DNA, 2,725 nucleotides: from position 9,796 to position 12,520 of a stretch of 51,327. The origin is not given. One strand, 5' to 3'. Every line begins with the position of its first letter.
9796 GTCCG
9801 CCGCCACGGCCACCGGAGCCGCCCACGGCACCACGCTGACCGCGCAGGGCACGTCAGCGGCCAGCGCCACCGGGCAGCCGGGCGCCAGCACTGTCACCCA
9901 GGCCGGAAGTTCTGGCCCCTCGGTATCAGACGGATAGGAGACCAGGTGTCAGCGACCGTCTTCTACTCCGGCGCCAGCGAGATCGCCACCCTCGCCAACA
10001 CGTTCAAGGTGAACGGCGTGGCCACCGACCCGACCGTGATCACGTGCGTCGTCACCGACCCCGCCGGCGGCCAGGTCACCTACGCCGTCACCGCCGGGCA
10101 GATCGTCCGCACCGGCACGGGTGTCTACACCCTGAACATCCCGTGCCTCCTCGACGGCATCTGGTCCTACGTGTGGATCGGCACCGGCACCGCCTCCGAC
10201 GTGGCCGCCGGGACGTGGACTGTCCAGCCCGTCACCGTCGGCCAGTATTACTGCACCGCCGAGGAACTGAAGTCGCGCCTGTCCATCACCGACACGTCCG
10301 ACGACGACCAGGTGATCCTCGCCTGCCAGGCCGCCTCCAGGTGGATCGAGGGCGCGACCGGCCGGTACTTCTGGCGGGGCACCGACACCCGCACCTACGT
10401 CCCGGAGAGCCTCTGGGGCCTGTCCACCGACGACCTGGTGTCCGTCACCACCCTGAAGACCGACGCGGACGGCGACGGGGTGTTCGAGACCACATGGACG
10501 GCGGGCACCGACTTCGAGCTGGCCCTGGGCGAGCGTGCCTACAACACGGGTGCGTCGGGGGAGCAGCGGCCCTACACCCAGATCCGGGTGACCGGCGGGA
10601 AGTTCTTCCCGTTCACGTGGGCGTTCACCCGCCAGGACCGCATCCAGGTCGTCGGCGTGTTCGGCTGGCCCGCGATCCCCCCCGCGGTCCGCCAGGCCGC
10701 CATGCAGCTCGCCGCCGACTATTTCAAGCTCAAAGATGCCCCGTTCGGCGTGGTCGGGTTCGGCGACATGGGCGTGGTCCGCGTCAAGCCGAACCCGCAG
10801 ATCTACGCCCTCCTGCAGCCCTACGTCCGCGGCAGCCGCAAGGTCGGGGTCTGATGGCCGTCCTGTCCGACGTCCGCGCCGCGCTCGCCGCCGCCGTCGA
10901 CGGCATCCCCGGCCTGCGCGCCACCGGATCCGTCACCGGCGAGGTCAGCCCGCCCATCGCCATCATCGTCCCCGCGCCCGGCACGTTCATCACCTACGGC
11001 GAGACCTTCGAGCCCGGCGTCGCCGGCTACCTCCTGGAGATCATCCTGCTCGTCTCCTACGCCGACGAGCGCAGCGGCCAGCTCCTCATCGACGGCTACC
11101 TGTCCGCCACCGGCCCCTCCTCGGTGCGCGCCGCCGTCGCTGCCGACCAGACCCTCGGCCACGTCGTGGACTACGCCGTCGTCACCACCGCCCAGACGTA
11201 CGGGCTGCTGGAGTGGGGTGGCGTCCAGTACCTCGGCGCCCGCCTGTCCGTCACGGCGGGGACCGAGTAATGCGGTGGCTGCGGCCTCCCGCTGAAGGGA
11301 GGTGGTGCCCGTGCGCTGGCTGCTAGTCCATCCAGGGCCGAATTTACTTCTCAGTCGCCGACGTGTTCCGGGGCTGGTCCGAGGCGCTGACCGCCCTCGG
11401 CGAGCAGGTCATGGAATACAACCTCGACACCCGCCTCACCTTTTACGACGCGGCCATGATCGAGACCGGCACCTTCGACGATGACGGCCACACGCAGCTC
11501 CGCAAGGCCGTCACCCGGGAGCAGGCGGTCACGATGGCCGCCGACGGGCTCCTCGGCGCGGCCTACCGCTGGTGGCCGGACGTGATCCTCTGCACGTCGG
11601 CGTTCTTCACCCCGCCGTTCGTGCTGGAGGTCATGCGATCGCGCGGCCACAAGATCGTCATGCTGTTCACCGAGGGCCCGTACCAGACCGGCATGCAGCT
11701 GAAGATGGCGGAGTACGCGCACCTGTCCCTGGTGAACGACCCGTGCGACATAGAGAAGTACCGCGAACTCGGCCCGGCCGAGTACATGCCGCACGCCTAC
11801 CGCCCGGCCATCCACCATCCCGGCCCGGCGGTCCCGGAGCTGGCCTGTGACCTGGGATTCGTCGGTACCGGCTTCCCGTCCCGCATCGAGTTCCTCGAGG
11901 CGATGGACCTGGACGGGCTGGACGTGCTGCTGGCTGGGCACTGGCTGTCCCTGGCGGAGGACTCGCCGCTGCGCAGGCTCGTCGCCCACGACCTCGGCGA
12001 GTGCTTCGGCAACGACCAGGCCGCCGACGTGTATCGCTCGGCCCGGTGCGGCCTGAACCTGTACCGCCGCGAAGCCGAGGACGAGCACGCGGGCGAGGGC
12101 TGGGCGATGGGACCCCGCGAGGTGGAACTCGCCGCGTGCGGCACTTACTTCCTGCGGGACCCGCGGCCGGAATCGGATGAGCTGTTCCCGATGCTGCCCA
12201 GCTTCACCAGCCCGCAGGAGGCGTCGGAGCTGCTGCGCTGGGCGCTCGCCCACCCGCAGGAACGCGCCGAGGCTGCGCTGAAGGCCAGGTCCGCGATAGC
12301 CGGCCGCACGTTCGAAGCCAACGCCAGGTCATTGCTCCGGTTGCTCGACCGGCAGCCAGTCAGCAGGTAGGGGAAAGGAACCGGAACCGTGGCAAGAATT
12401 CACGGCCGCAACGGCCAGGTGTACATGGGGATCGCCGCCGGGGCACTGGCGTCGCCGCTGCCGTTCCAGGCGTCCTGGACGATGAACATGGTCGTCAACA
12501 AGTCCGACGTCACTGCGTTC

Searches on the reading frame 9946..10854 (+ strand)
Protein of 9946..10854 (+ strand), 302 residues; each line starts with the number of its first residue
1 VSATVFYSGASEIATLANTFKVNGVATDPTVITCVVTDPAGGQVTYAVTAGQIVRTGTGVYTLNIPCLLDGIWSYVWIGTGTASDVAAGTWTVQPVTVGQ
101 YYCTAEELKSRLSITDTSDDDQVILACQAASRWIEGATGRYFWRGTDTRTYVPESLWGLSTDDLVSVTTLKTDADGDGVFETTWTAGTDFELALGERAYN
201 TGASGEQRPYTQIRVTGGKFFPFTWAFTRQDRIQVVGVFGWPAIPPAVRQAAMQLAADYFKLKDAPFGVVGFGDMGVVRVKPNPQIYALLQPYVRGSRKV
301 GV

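Call 7: search_protein_families(library=pfam, proteins=[window:9946-10854:+], max_evalue=0.01)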
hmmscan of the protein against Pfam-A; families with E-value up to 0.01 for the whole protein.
window:9946-10854:+ (302 aa): 1 family
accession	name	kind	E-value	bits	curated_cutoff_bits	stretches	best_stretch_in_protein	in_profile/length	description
PF05135.19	Phage_connect_1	-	0.00017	22.3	21.2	1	106-156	5-53/101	Phage gp6-like head-tail connector protein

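Call 8: search_protein_families(library=phrogs, proteins=[window:9946-10854:+], max_evalue=0.01)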
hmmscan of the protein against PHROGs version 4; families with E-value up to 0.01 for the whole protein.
window:9946-10854:+ (302 aa): 4 families
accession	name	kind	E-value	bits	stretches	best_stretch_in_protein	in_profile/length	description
phrog_442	-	connector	2.3e-35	123.2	1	19-301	14-268/270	head-tail adaptor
phrog_5938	-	connector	0.00036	21.8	1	242-293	51-105/111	head-tail connector protein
phrog_40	-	connector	0.00047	20.6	0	104-144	43-83/201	head-tail adaptor Ad1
phrog_17896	-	unknown function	0.0015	19.2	1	14-108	10-100/230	-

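Call 43: search_dna_similar(query=window:9946-10854:+, collection=phages, mode=protein, max_rows=25, max_evalue=0.001)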
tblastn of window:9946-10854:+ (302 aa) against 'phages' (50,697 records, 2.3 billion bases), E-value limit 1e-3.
Records with a match: 6; places in all: 6; records where one place covers at least 80% of the query: 0.
Best place of each record, by identity: <60% 6.
By first word of the organism name: Rhodococcus 4; Pontimonas 1; EBPR 1.
By host as written in the record: Rhodococcus equi 2; Rhodococcus equi NRRL B-16538 2; Pontimonas salivibrio CL-TW6 1; - 1.
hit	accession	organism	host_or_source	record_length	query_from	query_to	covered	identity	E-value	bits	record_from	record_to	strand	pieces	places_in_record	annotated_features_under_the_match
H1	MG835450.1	Pontimonas phage phiPsal1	Pontimonas salivibrio CL-TW6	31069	96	295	66%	35.4%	5e-17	87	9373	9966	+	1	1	neck protein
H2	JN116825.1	Rhodococcus phage REQ1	Rhodococcus equi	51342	96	267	57%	30.9%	1e-8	62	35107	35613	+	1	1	hypothetical protein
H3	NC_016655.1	Rhodococcus phage REQ1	Rhodococcus equi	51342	96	267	57%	30.9%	1e-8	62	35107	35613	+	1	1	hypothetical protein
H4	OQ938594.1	Rhodococcus phage Jflix2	Rhodococcus equi NRRL B-16538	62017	96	267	57%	30.2%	1e-7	59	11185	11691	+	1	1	12: head-to-tail adaptor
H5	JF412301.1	EBPR siphovirus 6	-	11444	117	295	59%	28.5%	1e-6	56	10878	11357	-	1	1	gp16: hypothetical protein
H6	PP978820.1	Rhodococcus phage Madraxi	Rhodococcus equi NRRL B-16538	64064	93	267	58%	27.8%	2e-5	52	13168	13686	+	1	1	16: head-to-tail adaptor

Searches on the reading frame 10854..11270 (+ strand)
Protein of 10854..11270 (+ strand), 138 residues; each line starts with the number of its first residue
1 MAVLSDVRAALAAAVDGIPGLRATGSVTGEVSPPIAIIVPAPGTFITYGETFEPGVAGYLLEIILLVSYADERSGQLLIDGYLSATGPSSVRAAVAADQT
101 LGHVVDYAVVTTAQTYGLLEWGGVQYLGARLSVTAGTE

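Call 8: search_protein_families(library=phrogs, proteins=[window:10854-11270:+], max_evalue=0.01)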
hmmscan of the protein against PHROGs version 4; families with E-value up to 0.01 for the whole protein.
window:10854-11270:+ (138 aa): 1 family
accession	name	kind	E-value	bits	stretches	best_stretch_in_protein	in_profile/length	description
phrog_17840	-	connector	7.2e-32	111.1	1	1-134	1-132/138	tail terminator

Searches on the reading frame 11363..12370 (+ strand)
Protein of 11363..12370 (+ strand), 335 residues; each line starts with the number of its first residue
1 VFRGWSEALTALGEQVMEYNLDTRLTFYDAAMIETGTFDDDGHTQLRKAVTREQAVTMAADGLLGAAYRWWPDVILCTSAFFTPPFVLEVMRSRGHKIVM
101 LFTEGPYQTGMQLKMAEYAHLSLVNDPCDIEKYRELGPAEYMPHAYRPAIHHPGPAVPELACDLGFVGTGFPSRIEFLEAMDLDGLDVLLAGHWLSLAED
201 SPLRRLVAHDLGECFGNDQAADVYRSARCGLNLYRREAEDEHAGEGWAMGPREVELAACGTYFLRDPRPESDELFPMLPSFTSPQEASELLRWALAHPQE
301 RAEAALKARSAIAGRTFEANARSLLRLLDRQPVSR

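Call 7: search_protein_families(library=pfam, proteins=[window:11363-12370:+], max_evalue=0.01)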
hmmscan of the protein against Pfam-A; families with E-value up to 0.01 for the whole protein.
window:11363-12370:+ (335 aa): 1 family
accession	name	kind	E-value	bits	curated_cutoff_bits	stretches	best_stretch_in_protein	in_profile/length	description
PF13524.12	Glyco_trans_1_2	-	1.4e-14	54.7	25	1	176-324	4-142/144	Glycosyl transferase-like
